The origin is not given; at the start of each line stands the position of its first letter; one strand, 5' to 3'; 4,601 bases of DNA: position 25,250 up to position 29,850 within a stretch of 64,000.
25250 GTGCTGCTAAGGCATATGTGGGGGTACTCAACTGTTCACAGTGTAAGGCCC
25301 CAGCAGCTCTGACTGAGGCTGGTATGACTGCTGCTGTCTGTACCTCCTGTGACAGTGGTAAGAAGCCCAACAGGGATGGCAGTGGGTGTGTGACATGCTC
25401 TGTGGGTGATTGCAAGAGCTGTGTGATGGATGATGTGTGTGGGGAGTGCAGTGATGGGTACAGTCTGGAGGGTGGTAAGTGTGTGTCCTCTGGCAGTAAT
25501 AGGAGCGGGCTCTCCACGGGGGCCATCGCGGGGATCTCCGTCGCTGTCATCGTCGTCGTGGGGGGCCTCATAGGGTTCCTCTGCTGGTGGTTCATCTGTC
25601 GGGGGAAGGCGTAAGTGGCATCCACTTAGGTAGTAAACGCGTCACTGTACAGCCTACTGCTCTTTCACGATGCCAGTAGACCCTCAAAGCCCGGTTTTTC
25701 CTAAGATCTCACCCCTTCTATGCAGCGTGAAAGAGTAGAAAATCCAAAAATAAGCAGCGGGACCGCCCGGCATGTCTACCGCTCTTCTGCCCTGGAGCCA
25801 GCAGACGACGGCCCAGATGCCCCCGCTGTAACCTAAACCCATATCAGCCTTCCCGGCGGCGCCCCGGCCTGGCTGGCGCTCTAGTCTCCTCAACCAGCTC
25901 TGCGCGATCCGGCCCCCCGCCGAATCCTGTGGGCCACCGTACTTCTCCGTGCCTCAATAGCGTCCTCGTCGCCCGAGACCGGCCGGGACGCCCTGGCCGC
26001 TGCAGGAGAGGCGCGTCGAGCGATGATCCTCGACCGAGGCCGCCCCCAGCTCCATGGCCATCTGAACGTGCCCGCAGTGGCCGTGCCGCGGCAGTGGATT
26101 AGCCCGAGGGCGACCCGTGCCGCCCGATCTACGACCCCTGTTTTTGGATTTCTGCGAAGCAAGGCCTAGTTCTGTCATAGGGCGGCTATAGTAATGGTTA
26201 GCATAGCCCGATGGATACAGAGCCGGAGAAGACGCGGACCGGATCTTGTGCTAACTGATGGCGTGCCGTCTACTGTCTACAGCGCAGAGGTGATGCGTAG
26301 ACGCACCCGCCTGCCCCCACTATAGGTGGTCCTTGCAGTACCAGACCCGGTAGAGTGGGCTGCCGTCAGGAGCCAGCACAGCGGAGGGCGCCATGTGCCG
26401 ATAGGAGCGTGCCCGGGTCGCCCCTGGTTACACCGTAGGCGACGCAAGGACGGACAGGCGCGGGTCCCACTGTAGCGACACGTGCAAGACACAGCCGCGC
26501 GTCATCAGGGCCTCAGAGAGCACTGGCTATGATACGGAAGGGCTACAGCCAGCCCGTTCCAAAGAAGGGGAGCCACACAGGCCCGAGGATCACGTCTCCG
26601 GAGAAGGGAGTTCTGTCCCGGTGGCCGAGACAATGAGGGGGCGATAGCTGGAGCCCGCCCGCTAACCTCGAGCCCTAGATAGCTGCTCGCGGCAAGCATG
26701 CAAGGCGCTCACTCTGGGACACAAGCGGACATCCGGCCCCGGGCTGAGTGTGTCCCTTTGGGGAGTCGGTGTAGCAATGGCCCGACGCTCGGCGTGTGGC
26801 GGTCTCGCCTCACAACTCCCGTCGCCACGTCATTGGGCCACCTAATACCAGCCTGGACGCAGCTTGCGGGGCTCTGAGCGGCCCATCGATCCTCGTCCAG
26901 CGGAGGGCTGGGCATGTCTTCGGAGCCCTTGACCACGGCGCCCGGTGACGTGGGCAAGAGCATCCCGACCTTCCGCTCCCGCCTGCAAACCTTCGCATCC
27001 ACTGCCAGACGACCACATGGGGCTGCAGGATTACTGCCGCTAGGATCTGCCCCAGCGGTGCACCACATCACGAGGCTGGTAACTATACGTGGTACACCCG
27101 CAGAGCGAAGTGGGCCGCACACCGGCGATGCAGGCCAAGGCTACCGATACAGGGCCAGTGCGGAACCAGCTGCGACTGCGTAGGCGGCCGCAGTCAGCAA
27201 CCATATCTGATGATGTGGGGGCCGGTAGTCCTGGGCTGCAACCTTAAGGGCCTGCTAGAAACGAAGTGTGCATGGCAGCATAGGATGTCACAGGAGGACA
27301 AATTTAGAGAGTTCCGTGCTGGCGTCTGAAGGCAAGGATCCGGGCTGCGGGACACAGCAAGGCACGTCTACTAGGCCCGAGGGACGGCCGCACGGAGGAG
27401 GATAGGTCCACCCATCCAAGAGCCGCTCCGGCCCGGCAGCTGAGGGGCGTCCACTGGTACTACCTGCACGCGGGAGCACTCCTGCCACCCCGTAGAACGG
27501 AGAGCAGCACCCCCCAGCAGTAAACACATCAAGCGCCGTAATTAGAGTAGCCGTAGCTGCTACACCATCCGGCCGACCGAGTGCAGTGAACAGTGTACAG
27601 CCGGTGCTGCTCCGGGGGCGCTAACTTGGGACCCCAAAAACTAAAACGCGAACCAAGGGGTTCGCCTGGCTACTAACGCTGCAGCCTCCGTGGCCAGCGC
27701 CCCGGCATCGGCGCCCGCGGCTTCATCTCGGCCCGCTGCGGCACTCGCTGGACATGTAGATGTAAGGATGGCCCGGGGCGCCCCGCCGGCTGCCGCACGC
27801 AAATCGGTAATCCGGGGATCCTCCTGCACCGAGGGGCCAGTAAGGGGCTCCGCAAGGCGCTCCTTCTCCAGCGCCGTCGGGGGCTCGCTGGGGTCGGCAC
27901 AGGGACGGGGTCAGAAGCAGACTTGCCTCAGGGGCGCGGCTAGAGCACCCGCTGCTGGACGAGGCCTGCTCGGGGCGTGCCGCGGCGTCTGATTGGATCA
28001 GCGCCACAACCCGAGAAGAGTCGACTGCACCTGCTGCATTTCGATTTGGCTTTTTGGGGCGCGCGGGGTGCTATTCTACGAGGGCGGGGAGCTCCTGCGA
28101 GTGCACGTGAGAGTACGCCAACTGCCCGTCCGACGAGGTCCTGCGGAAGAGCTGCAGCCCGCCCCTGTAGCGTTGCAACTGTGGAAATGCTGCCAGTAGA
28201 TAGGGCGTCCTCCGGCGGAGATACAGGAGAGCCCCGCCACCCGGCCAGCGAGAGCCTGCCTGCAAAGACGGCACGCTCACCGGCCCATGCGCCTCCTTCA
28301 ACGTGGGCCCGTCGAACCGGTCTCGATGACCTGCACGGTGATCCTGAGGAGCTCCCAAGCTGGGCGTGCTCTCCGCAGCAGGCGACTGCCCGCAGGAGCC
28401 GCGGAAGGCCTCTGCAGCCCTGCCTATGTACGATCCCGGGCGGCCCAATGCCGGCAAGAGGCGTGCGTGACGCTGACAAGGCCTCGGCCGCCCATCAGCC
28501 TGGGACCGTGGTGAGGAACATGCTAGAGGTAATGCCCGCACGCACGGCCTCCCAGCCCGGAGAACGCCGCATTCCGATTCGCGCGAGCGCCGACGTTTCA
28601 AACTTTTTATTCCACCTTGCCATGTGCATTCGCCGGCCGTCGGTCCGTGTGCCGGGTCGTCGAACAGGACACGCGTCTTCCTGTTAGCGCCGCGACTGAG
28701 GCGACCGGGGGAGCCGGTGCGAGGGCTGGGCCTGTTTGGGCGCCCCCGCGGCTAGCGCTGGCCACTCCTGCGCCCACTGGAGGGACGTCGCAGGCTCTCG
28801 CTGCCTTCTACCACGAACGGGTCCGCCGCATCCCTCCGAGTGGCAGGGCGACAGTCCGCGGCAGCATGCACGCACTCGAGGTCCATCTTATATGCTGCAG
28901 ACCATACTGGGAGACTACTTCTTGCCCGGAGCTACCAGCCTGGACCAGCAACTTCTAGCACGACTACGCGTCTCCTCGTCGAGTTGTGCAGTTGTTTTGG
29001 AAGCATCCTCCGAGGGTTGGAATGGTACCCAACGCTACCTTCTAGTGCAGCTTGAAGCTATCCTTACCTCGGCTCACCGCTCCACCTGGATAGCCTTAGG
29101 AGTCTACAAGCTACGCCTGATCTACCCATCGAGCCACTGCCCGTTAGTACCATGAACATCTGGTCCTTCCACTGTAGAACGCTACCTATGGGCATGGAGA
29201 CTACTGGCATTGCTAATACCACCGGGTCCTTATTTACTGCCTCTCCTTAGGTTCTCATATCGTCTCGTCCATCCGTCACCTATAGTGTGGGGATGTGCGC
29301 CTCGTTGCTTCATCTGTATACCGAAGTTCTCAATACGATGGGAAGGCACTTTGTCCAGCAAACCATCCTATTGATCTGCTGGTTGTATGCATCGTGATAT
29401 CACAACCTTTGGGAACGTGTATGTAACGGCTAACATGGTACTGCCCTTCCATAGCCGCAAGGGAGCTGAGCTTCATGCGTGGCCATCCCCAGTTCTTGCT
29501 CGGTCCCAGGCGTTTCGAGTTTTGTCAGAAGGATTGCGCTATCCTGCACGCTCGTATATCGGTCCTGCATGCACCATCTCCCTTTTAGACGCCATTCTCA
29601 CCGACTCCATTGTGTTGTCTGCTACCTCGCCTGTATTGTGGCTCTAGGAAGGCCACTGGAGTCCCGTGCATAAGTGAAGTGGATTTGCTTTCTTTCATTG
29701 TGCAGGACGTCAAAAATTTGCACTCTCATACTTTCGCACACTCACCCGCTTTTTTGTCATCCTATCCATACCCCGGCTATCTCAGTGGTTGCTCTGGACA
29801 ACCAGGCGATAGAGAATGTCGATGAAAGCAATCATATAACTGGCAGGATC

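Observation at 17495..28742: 11.2-kb palindromic structure: two different VSP genes head-to-head inside near-identical 3.2-kb inverted arms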

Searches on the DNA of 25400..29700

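Call 50: search_rna_families(source=window, start=25400, end=29700, threshold=evalue, max_evalue=1)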
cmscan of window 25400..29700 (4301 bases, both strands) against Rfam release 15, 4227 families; matches with E-value up to 1: 0.
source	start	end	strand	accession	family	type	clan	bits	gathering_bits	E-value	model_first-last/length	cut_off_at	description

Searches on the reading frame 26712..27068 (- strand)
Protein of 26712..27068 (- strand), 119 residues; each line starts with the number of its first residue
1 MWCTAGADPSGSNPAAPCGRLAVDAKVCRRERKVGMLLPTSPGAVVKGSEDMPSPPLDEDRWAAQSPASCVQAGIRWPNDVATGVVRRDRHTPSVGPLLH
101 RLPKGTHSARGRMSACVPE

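Call 76: list_cluster_members(proteins=[window:26712-27068:-, window:26914-27180:+, window:28892-29152:+, window:29387-29644:+, window:28287-28511:+, window:27768-27989:+, window:25957-26178:-, window:22737-23039:+, window:16860-17303:-, window:17301-17627:+])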
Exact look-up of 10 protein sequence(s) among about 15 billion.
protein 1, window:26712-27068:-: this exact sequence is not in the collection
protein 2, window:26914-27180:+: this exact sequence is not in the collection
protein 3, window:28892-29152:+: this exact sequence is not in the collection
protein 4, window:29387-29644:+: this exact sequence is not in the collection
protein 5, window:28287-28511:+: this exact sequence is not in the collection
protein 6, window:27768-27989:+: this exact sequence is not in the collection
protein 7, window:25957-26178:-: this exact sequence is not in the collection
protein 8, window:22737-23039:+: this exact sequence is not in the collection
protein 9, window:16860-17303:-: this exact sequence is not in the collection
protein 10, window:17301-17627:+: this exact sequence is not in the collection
